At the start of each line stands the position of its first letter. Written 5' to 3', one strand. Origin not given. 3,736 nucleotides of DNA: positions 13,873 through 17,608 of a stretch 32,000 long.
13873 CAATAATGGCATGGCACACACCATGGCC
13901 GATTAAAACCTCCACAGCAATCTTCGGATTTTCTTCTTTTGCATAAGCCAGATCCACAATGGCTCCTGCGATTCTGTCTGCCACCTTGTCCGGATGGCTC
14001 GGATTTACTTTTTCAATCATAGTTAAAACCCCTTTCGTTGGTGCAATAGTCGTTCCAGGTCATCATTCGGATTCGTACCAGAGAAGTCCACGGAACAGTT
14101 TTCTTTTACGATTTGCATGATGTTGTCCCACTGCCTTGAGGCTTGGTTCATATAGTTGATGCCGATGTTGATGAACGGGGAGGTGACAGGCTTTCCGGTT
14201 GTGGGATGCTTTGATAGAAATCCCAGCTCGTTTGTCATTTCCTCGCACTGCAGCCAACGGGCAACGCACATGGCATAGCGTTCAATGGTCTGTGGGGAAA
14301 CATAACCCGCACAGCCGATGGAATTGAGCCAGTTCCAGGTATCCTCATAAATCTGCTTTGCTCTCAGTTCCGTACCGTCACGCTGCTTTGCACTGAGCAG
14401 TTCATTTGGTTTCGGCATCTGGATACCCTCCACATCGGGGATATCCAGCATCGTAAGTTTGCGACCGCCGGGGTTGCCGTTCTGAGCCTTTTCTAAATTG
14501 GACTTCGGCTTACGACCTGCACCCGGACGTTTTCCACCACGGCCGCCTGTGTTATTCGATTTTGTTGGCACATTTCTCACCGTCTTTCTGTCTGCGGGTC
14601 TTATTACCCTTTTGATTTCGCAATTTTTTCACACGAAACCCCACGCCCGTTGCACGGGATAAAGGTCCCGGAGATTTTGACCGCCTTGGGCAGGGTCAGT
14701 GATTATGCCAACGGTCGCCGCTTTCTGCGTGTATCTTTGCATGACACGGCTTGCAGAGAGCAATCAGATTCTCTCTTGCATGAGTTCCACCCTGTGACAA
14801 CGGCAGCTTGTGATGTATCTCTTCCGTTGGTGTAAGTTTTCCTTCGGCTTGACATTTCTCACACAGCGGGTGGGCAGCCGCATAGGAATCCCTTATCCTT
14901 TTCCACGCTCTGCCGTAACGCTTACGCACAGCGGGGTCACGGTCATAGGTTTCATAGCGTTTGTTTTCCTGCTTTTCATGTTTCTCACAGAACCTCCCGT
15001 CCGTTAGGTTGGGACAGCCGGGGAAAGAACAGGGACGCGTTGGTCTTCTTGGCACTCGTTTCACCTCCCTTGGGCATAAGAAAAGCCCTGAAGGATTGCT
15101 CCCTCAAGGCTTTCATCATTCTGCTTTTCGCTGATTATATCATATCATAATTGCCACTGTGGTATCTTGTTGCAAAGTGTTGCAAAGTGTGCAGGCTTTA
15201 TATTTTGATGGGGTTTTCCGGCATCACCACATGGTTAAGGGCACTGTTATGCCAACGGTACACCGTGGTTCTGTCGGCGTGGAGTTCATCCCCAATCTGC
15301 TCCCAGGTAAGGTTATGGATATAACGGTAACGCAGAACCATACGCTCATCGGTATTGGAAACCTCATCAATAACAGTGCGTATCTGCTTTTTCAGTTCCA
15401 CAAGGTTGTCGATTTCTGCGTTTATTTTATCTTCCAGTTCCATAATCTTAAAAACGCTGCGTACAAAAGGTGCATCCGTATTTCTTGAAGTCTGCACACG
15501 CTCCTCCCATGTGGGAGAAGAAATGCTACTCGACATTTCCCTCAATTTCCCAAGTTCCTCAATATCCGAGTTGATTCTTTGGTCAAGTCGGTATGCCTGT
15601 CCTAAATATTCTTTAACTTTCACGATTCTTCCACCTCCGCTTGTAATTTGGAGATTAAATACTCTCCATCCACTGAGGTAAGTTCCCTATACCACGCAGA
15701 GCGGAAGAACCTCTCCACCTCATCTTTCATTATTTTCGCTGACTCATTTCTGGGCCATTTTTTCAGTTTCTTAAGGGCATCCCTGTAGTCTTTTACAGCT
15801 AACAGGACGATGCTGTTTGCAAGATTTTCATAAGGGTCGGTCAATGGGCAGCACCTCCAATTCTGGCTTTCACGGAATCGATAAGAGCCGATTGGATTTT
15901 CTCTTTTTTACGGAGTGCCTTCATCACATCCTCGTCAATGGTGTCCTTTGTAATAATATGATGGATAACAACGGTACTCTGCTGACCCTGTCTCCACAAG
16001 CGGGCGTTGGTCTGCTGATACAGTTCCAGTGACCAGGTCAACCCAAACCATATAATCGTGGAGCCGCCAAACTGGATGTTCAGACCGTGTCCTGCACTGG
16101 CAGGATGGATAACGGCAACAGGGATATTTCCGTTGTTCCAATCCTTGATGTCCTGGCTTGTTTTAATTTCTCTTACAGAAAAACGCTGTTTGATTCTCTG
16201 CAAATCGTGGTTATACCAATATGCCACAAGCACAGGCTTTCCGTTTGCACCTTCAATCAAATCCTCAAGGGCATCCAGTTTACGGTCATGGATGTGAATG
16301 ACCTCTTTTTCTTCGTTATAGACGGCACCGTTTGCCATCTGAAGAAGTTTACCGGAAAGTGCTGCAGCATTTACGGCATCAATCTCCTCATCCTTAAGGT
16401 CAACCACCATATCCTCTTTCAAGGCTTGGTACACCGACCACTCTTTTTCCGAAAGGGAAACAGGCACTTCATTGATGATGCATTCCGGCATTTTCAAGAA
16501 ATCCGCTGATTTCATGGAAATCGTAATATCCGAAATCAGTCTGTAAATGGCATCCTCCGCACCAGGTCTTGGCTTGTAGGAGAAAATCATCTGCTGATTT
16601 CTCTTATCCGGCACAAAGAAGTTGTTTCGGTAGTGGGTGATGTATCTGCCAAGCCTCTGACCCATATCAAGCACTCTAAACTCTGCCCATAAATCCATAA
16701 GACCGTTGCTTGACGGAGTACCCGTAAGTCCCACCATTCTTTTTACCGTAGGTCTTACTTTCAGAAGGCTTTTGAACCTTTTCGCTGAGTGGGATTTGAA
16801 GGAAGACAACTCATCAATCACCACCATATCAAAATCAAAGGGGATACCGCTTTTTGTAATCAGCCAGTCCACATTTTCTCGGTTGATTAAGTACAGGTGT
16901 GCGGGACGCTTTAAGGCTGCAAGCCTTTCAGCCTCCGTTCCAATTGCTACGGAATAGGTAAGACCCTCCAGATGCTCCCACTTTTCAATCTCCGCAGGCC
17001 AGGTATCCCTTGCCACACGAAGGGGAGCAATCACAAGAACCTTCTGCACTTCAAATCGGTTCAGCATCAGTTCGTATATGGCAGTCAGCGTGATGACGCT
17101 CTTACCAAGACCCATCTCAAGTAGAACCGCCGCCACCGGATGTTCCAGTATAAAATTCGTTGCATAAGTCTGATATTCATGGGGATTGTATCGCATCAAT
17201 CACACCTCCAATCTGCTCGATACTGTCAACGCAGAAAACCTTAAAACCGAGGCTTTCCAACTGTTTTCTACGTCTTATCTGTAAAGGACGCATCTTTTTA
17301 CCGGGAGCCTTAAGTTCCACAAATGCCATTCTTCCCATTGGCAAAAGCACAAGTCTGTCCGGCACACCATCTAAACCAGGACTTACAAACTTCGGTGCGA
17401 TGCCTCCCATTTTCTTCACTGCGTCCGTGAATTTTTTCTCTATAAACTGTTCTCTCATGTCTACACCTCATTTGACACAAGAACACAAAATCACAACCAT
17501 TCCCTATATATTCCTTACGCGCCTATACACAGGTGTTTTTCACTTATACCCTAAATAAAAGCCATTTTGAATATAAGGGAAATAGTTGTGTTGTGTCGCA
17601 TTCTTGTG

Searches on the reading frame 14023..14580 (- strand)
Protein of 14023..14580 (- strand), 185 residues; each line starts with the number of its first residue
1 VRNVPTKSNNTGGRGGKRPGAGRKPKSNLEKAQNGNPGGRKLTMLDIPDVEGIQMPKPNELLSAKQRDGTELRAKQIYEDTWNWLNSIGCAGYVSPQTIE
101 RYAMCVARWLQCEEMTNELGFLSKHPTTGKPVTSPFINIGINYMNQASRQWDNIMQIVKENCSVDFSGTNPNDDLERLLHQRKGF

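Call 30: search_protein_families(library=pfam, proteins=[window:14023-14580:-], max_evalue=0.001)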
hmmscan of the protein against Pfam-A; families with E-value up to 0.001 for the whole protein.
window:14023-14580:- (185 aa): 1 family
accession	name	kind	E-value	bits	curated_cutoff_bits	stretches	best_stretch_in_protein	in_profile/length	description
PF05119.17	Terminase_4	-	0.00031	21.5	24.7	1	74-147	1-74/98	Phage terminase, small subunit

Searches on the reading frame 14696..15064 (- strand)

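Call 79: search_protein_families(library=pfam, proteins=[window:14696-15064:-], max_evalue=0.001)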
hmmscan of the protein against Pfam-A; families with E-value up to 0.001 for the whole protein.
window:14696-15064:- (122 aa): 2 families
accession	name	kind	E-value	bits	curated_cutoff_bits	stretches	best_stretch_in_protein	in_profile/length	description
PF01844.29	HNH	-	1.7e-12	47.7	21.4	1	68-114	1-47/47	HNH endonuclease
PF14279.12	HNH_5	-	0.00016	22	27.5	1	68-114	1-46/56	HNH endonuclease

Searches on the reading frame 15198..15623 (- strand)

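Call 79: search_protein_families(library=pfam, proteins=[window:15198-15623:-], max_evalue=0.001)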
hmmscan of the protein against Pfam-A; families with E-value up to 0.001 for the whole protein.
window:15198-15623:- (141 aa): 3 families
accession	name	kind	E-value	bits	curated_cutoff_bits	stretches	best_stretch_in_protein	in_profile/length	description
PF07374.17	DUF1492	-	6e-12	46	21.5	1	34-130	2-97/100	Protein of unknown function (DUF1492)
PF04545.22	Sigma70_r4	-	3.4e-06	26.9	24.1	1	91-131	7-47/50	Sigma-70, region 4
PF08281.18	Sigma70_r4_2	-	0.00012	22.1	25.7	1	91-129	13-51/54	Sigma-70, region 4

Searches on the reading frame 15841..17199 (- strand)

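Call 30: search_protein_families(library=pfam, proteins=[window:15841-17199:-], max_evalue=0.001)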
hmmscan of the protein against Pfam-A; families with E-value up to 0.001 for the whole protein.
window:15841-17199:- (452 aa): 4 families
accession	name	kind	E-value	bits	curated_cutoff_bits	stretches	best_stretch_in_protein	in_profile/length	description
PF00176.29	SNF2-rel_dom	-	2.2e-17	63.5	24.9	1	28-276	25-269/290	SNF2-related domain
PF00270.35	DEAD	-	5.9e-09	36.3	26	1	9-164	3-162/167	DEAD/DEAH box helicase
PF04851.21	ResIII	-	4.3e-06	27.2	22.5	1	4-163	2-163/164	Type III restriction enzyme, res subunit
PF00271.37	Helicase_C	-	0.00011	22.8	23.5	1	307-405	2-110/110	Helicase conserved C-terminal domain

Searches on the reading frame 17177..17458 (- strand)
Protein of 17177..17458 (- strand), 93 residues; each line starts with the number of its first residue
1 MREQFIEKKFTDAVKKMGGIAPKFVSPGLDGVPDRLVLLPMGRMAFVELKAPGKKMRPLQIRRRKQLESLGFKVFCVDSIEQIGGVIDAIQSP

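Call 79: search_protein_families(library=pfam, proteins=[window:17177-17458:-], max_evalue=0.001)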
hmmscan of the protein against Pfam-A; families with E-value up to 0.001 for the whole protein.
window:17177-17458:- (93 aa): 1 family
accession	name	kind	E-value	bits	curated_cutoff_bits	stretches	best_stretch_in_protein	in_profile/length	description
PF08774.17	VRR_NUC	-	0.00078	19.9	23.8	1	30-77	62-112/116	VRR-NUC domain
